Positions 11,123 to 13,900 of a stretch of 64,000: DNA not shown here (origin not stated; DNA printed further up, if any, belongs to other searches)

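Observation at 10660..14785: AAA+ ATPase / S8 subtilase pair (IetAS-like) with an unassigned protease N-domain and a trailing orphan gene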

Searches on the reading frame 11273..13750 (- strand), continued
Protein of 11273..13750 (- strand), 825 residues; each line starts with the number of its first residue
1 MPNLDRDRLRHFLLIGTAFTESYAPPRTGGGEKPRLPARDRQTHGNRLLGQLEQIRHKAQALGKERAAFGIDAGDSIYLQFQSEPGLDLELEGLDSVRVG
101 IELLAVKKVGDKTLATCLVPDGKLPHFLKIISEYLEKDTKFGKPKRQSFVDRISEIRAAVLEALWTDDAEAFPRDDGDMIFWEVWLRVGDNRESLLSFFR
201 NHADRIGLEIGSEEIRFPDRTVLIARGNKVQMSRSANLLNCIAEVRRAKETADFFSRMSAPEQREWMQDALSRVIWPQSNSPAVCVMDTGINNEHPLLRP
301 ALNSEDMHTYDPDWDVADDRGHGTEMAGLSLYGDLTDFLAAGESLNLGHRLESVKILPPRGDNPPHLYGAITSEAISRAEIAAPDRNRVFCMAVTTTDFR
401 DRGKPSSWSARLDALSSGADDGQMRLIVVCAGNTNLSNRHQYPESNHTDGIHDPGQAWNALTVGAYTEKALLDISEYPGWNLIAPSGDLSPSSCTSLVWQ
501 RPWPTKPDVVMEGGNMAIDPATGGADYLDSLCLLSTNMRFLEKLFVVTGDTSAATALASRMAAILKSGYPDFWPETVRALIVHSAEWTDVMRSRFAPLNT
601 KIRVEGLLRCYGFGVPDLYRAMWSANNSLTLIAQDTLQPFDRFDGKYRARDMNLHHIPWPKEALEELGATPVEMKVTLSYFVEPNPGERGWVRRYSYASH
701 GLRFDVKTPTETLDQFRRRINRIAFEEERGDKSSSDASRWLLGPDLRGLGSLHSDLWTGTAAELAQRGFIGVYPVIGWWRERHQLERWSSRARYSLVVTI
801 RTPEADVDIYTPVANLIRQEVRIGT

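Call 22: find_encoding_contigs(protein=P0006, flank=8000, max_places=2)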
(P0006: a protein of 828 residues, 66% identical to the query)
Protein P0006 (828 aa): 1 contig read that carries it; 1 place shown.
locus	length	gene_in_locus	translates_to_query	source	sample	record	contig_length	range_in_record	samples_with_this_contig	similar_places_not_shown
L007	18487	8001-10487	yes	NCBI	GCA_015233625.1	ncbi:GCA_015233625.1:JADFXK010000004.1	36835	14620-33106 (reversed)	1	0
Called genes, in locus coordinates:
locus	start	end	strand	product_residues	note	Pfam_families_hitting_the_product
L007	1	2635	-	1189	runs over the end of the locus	PF00497:SBP_bac_3, PF08448:PAS_4, PF00989:PAS, PF08448:PAS_4, PF13426:PAS_9, PF00512:HisKA, PF02518:HATPase_c, PF00072:Response_reg, +5 more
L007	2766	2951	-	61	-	PF07927:HicA_toxin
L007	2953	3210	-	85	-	-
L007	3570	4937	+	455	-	PF13742:tRNA_anti_2, PF01336:tRNA_anti-codon, PF02601:Exonuc_VII_L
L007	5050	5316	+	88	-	PF02609:Exonuc_VII_S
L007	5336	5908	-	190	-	PF00857:Isochorismatase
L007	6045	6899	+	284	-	PF00398:RrnaAD, PF13649:Methyltransf_25 (weak)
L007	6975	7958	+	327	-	PF00004:AAA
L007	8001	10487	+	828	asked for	PF27160:Y4kK_N, PF00082:Peptidase_S8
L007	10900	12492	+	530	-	PF00672:HAMP, PF00211:Guanylate_cyc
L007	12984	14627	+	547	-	PF13167:GTP-bdg_N, PF03193:RsgA_GTPase (faint), PF16360:GTP-bdg_M, PF00025:Arf (weak), PF00350:Dynamin_N (faint), PF01926:MMR_HSR1, PF02421:FeoB_N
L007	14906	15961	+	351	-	PF00072:Response_reg, PF13414:TPR_11 (weak), PF25063:ARM_TT21_C, PF13424:TPR_12 (weak), PF13414:TPR_11, PF13432:TPR_16 (weak), PF00515:TPR_1, PF07719:TPR_2 (weak), +11 more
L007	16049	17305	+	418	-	PF01555:N6_N4_Mtase, PF00565:SNase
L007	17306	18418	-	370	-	PF13426:PAS_9 (weak), PF00512:HisKA, PF02518:HATPase_c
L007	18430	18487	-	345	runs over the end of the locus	PF01073:3Beta_HSD, PF01370:Epimerase, PF02719:Polysacc_synt_2, PF04321:RmlD_sub_bind, PF07993:NAD_binding_4, PF16363:GDP_Man_Dehyd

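Call 40: find_encoding_contigs(protein=P0003, flank=10000, max_places=2)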
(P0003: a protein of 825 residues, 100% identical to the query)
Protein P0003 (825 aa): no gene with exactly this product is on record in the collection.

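Call 41: search_solved_structures(query=window:11273-13750:-, max_evalue=0.001)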
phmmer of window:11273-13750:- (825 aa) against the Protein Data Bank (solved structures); distinct sequences matched with E-value up to 0.001: 0.

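Call 52: find_related_loci(query=A2, collection=genome_contigs, flank=6000)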
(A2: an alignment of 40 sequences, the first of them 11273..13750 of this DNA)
Query A2 (825 aa) in genome_contigs; peptide patterns used: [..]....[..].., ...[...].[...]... (x = any residue, [..] = any of these).
600 stretches matched a pattern (row limit reached: there are more); 583 encode a relative of the query (tblastn E <= 1e-3); the best 80 are kept; 80 distinct loci.
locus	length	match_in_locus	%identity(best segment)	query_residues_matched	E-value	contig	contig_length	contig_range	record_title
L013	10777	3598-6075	61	1-823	0e+0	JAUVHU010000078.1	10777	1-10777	MAG: Desulfobacteraceae bacterium isolate CSMAG_410 CSMAG_410_k141_983224_length_10777_cov_16.8375, whole genome shotgun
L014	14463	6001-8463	62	1-823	0e+0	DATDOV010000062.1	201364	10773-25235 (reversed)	MAG TPA_asm: Blastocatellia bacterium isolate SMAG_U7903 k141_3531675, whole genome shotgun sequence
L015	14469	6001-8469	61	1-823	0e+0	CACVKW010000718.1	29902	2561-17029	Olavius sp. associated proteobacterium Delta 1 isolate mag2:49deedb4-927c-43a8-ad40-04e63e16f3c8 genome assembly, contig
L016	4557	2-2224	66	84-823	0e+0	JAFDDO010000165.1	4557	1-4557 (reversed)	MAG: Deltaproteobacteria bacterium isolate Meg19_1012_Bin_147 Meg19_1012_Bin_147_scaffold_90202, whole genome shotgun se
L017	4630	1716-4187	59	1-823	0e+0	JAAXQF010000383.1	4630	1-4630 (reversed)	MAG: Desulfuromonadales bacterium isolate MAG-BB-04-B scaffold_3071, whole genome shotgun sequence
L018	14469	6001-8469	59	1-823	0e+0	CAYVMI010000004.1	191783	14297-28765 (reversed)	MAG TPA_asm: uncultured Desulfobacterales bacterium isolate SRP167671_co2_52 genome assembly, contig: NODE_54_length_191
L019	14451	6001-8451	58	8-824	0e+0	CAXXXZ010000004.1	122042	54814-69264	MAG: Desulfobacterales bacterium isolate 1cb28d9f-b7ae-4855-b640-1d7976c098a6 genome assembly, contig: contig_4, whole g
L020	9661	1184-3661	57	1-823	0e+0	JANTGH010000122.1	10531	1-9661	MAG: Desulfobulbaceae bacterium isolate bin10054 c_000000006999, whole genome shotgun sequence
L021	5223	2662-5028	58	37-823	0e+0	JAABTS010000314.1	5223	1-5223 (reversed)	MAG: Desulfobacteraceae bacterium isolate S24.Bin080 Scaffold_307, whole genome shotgun sequence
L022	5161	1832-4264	55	11-825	0e+0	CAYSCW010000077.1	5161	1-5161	MAG TPA_asm: uncultured Eubacteriales bacterium isolate binchicken_co34_437 genome assembly, contig: NODE_29381_length_5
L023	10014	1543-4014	55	1-823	0e+0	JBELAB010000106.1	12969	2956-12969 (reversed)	MAG: Syntrophobacteraceae bacterium isolate SPRUCE 83 SPRUCE_83_106, whole genome shotgun sequence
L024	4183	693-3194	53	1-823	0e+0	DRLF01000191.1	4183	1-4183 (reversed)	MAG TPA_asm: Thiolapillus brandeum isolate HyVt-458 HyVt-458_k145_282564, whole genome shotgun sequence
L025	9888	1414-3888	51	9-825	0e+0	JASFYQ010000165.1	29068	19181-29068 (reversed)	MAG: Pseudomonadota bacterium isolate MAY_MAG_00003 ALL_000000001141, whole genome shotgun sequence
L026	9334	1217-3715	53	1-823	0e+0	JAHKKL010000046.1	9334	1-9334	MAG: Gammaproteobacteria bacterium isolate CR_Sed_300A_bin.101 scaffold_624, whole genome shotgun sequence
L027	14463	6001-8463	52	6-823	0e+0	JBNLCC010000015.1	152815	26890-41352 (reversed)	MAG: Methylococcaceae bacterium isolate C2.bin.12.orig k141_2152231, whole genome shotgun sequence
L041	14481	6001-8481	49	7-823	0e+0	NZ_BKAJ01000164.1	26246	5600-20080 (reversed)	Reyranella soli strain NBRC 108950 sequence164, whole genome shotgun sequence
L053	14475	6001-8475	50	1-815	0e+0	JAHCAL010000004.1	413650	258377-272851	MAG: Pseudomonadales bacterium isolate ACE_PRO66 PRO66_4, whole genome shotgun sequence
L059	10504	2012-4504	48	3-824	0e+0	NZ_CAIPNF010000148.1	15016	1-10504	MAG: uncultured Thiocystis sp. isolate Loclat_bin-17750, whole genome shotgun sequence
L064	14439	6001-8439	48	11-817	0e+0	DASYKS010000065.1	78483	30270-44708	MAG TPA_asm: Thermoanaerobaculia bacterium isolate SMAG_U4328 k141_4126714, whole genome shotgun sequence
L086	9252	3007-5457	49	11-823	0e+0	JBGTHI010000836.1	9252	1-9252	MAG: Myxococcaceae bacterium isolate JTS-RE235 k141_5166249, whole genome shotgun sequence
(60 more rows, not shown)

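Call 56: search_protein_families(library=pfam, proteins=[L053:8508-10580:+, L064:8465-10534:+, L020:3701-5863:+, L059:4520-8020:+, L041:8718-10571:+, L086:5468-7552:+], max_evalue=0.001)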
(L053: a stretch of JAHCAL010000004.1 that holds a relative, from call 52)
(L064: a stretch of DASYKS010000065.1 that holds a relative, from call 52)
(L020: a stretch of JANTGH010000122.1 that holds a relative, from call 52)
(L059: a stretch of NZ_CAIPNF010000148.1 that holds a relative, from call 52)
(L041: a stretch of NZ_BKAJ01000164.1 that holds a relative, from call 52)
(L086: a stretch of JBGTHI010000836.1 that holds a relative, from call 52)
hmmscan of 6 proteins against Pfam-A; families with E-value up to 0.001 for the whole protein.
L053:8508-10580:+ (690 aa): 7 families
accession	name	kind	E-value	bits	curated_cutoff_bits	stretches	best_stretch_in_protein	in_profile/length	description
PF00580.27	UvrD-helicase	-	8.9e-19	68.6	23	1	233-477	2-254/271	UvrD/REP helicase N-terminal domain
PF13361.12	UvrD_C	-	6.6e-18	65.7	25.6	1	608-678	285-348/350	UvrD-like helicase C-terminal domain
PF13245.12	AAA_19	-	4.9e-09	36.9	25.1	1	236-476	1-131/134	AAA domain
PF13538.12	UvrD_C_2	-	2e-08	34.4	27.4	0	647-675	21-51/52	UvrD-like helicase C-terminal domain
PF13401.12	AAA_22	-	1.6e-05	25.6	27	0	391-458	45-108/130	AAA domain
PF09848.15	SLFN-g3_helicase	-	9.6e-05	22.2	24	0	250-297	6-53/354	Schlafen group 3, DNA/RNA helicase domain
PF13481.12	AAA_25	-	0.00098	19.2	27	0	234-341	20-138/195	AAA domain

L064:8465-10534:+ (689 aa): 6 families
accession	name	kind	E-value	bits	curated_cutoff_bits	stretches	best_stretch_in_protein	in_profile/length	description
PF01476.26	LysM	-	1.2e-35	121.6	20.9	3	523-565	1-42/43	LysM domain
PF01464.25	SLT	-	8.4e-20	70.9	21.3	1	286-374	13-103/117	Transglycosylase SLT domain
PF23473.1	LysM3_LYK4_5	-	1.6e-16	60.5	29.3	1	642-673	4-35/48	LYK4/5 LysM3 domain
PF23446.1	LysM1_NFP_LYK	-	1.3e-07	32.8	36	0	530-565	17-53/60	NFP/LYK LysM1 domain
PF16365.12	EutK_C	-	0.00014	22.2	27.5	0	524-543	10-29/52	Ethanolamine utilization protein EutK C-terminus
PF13384.12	HTH_23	-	0.00019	21.6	24.6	0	645-664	14-33/50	Homeodomain-like domain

L020:3701-5863:+ (720 aa): 5 families
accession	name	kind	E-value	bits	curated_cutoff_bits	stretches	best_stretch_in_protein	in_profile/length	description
PF02384.22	N6_Mtase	-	6.8e-76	256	20.4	1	155-441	2-279/311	N-6 DNA Methylase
PF12161.14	HsdM_N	-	1.1e-17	65.3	24.5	1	9-147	1-135/135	HsdM N-terminal domain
PF05175.20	MTS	-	1.6e-06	28.3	23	1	189-288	21-112/170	Methyltransferase small domain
PF01170.24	UPF0020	-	0.00055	20.1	22.3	0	201-285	31-132/197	RMKL-like, methyltransferase domain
PF20473.4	MmeI_Mtase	-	0.00055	19.6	27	0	201-226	22-47/259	MmeI, DNA-methyltransferase domain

L059:4520-8020:+ (1166 aa): 1 family
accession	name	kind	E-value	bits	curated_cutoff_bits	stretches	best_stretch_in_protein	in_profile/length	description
PF00271.37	Helicase_C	-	1.3e-07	32.2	23.5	1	946-994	60-109/110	Helicase conserved C-terminal domain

L041:8718-10571:+ (617 aa): 6 families
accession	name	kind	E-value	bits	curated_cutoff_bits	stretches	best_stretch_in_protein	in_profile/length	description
PF13175.12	AAA_15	-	8.4e-31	108.3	32.1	2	222-363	238-373/374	AAA ATPase domain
PF20469.4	OLD-like_TOPRIM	-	5.2e-17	62.6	23.2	1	414-481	1-67/67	Overcoming lysogenization defect protein-like, TOPRIM domain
PF11398.14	DUF2813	-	1.2e-13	51.6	21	1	311-375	270-336/372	Protein of unknown function (DUF2813)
PF13304.12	AAA_21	-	8.2e-13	49.5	27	1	316-363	252-302/304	AAA domain, putative AbiEii toxin, Type IV TA system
PF02463.25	SMC_N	-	2.8e-10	40.4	40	1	14-75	1-64/220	RecF/RecN/SMC N terminal domain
PF13476.12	AAA_23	-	1.2e-09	39.5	27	1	17-248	1-195/201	AAA domain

L086:5468-7552:+ (694 aa): 8 families
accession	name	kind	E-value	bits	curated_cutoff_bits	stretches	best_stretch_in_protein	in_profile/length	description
PF13361.12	UvrD_C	-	6.2e-17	62.5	25.6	1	612-680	285-346/350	UvrD-like helicase C-terminal domain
PF00580.27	UvrD-helicase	-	1.4e-14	54.9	23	1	237-481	2-254/271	UvrD/REP helicase N-terminal domain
PF13538.12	UvrD_C_2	-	1.4e-08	34.9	27.4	0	659-679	31-51/52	UvrD-like helicase C-terminal domain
PF13245.12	AAA_19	-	1.2e-07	32.4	25.1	1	252-480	14-131/134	AAA domain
PF13604.12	AAA_30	-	2.1e-05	24.8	27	0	236-298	2-65/191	AAA domain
PF13401.12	AAA_22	-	0.00021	22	27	0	396-463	46-109/130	AAA domain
PF02562.22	PhoH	-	0.00048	20.1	27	0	254-290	24-60/205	PhoH-like protein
PF01443.25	Viral_helicase1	-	0.00063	20.1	21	0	616-679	179-226/228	Viral superfamily 1 RNA helicase core domain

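Call 57: search_protein_families(library=padloc, proteins=[L053:8508-10580:+, L064:8465-10534:+, L020:3701-5863:+, L059:4520-8020:+, L041:8718-10571:+, L086:5468-7552:+], max_evalue=0.001)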
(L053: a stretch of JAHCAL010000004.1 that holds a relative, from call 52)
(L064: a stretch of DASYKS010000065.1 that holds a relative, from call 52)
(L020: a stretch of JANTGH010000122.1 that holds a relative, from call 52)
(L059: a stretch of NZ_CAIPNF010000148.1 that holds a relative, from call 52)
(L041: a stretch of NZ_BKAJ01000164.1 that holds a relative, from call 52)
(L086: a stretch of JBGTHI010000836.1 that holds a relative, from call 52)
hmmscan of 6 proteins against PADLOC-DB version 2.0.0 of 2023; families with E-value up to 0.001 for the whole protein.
L053:8508-10580:+ (690 aa): 41 families (the best 25 are shown)
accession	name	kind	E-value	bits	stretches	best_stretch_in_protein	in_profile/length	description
PDLC01087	C3a187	-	5.1e-28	96.2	2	434-686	319-551/559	NERD+UvrD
PDLC00132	GajB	-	3.7e-26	89.9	3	232-337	4-104/625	UrvD helicase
PDLC00117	GajB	-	2.9e-20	70.3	2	606-676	511-573/604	UrvD helicase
PDLC03802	RTasHel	-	6.8e-19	66.1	3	426-591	184-334/675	DRT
PDLC00114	GajB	-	6.8e-19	65.9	2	431-598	212-380/635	UrvD helicase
PDLC00127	GajB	-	3.1e-14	50.4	1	596-676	493-565/594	UrvD helicase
PDLC00104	GajB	-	1.4e-13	48.5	2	607-677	502-563/574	UrvD helicase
PDLC00103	GajB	-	1.3e-12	45.4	2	249-581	32-358/612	UrvD helicase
PDLC00121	GajB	-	1.3e-12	45.1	1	435-532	203-289/565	UrvD helicase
PDLC00107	GajB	-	2.9e-12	44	1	601-677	471-556/587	UrvD helicase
PDLC00135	GajB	-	8.1e-12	42.8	1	594-686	497-588/603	UrvD helicase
PDLC00129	GajB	-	4.6e-11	40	1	435-526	227-319/594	UrvD helicase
PDLC00123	GajB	-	1.3e-10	38.5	1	598-675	430-505/540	UrvD helicase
PDLC00106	GajB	-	5e-10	36.5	1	234-457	6-228/577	UrvD helicase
PDLC00130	GajB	-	8.1e-10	35.6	1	609-677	508-568/589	UrvD helicase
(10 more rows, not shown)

L064:8465-10534:+ (689 aa): 0 families

L020:3701-5863:+ (720 aa): 25 families
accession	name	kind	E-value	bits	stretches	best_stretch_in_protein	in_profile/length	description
PDLC03035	MTase_I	-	1.4e-201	669.4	1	5-715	6-652/653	Type I methyltransferase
PDLC03019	MTase_I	-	8.3e-86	287.1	2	8-445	7-430/932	Type I methyltransferase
PDLC03240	MTase_II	-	3e-69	232.2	1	8-433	7-427/511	Type II methyltransferase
PDLC03022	MTase_I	-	6.4e-51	171.6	1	7-434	4-443/857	Type I methyltransferase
PDLC03031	MTase_I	-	5.4e-47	158.5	1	5-430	4-449/834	Type I methyltransferase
PDLC03027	MTase_I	-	1.3e-44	150.9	1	80-678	52-628/810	Type I methyltransferase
PDLC03029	MTase_I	-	1.9e-40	137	1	2-489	2-499/661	Type I methyltransferase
PDLC03021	MTase_I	-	4e-37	126.2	1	3-431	4-412/491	Type I methyltransferase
PDLC03033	MTase_I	-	5.7e-36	122.6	2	155-411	178-435/541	Type I methyltransferase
PDLC03026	MTase_I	-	9e-36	122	1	7-424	4-387/487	Type I methyltransferase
PDLC03039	MTase_I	-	1.5e-35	120.5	1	8-437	6-421/708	Type I methyltransferase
PDLC04134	mad2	-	5.6e-35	119.1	1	6-429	138-479/492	mads_2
PDLC03038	MTase_I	-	5.4e-32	108.6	1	6-427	6-413/896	Type I methyltransferase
PDLC03028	MTase_I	-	1.2e-31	107.7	1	3-441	723-1166/1236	Type I methyltransferase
PDLC03032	MTase_I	-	6.5e-31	105.2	1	12-421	11-396/1001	Type I methyltransferase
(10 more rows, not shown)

L059:4520-8020:+ (1166 aa): 10 families
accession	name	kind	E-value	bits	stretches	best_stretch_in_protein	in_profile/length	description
PDLC02567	DrmA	-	0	1019.9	2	91-1165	661-1724/1750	DrmA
PDLC02575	DrmA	-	0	1012.7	1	305-1164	7-829/837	DrmA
PDLC02577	DrmA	-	8.7e-228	755.9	1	486-1164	1-677/697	DrmA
PDLC02571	DrmA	-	5.1e-218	724.6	2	638-1161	768-1280/1282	DrmA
PDLC02568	DrmA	-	4.9e-119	396.7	1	567-1163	12-599/611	DrmA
PDLC02574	DrmA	-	6.4e-99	328.3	1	914-1166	4-255/269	DrmA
PDLC02576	DrmA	-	8.1e-66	220.5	2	417-815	487-859/1235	DrmA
PDLC02573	DrmA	-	4.5e-07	26.2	1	949-1054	793-899/1018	DrmA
PDLC02569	DrmA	-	3.9e-06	22.9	1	952-1017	831-896/1095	DrmA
PDLC02570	DrmA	-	0.00025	17.5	1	949-1017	580-648/851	DrmA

L041:8718-10571:+ (617 aa): 128 families (the best 25 are shown)
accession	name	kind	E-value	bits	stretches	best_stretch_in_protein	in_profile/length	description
PDLC00092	GajA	-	3.7e-294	974.9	1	14-616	2-603/604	AAA ATPase domain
PDLC00070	GajA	-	1.1e-112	375.6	1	14-615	2-592/596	AAA ATPase domain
PDLC00072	GajA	-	3.5e-94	314.6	2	158-612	176-636/709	AAA ATPase domain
PDLC00071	GajA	-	1.9e-89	299.1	2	178-616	138-583/588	AAA ATPase domain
PDLC00091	GajA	-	6.1e-88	294.2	2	172-616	132-621/627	AAA ATPase domain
PDLC00096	GajA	-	6.8e-81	270.8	2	172-616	133-614/630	AAA ATPase domain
PDLC00064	GajA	-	3.8e-73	245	1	191-616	2-458/464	AAA ATPase domain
PDLC00073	GajA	-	2e-69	233.1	2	183-615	140-587/589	AAA ATPase domain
PDLC00069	GajA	-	5.2e-69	231.4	1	13-485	1-507/687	AAA ATPase domain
PDLC00080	GajA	-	9.7e-69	230.7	1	14-514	2-466/622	AAA ATPase domain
PDLC00099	GajA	-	3.6e-68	229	2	171-616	140-619/626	AAA ATPase domain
PDLC00083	GajA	-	9.1e-65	217.2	2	172-483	139-475/639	AAA ATPase domain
PDLC00077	GajA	-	6.5e-60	201.3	1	14-495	2-512/616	AAA ATPase domain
PDLC00101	GajA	-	4.1e-56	189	1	180-487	140-440/632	AAA ATPase domain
PDLC00067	GajA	-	9.7e-51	170.9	1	13-600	3-578/604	AAA ATPase domain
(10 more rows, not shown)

L086:5468-7552:+ (694 aa): 39 families (the best 25 are shown)
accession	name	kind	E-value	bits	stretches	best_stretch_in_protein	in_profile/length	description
PDLC01087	C3a187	-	6.9e-30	102.4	2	438-691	319-552/559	NERD+UvrD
PDLC00132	GajB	-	4e-23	79.9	3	430-517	206-298/625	UrvD helicase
PDLC00117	GajB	-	3.1e-18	63.6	2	606-679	507-572/604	UrvD helicase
PDLC03802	RTasHel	-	3.3e-18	63.9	2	439-519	193-274/675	DRT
PDLC00114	GajB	-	3.9e-17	60.1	2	590-680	526-610/635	UrvD helicase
PDLC00104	GajB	-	7e-17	59.4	1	607-679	498-561/574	UrvD helicase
PDLC00103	GajB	-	7.9e-14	49.5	2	438-598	211-371/612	UrvD helicase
PDLC00107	GajB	-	1e-12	45.5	2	439-481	216-257/587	UrvD helicase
PDLC00127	GajB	-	4.8e-11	39.9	1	614-678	506-563/594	UrvD helicase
PDLC00123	GajB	-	1e-10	38.9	1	611-678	439-504/540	UrvD helicase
PDLC00130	GajB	-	2e-09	34.3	1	586-680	482-567/589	UrvD helicase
PDLC00108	GajB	-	2.2e-09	34.8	1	592-678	331-413/445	UrvD helicase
PDLC00129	GajB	-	2.3e-09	34.4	1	439-529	227-318/594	UrvD helicase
PDLC00143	GajB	-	9.6e-09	32.3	1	439-568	201-334/632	UrvD helicase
PDLC00135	GajB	-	1.1e-08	32.5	1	612-690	511-588/603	UrvD helicase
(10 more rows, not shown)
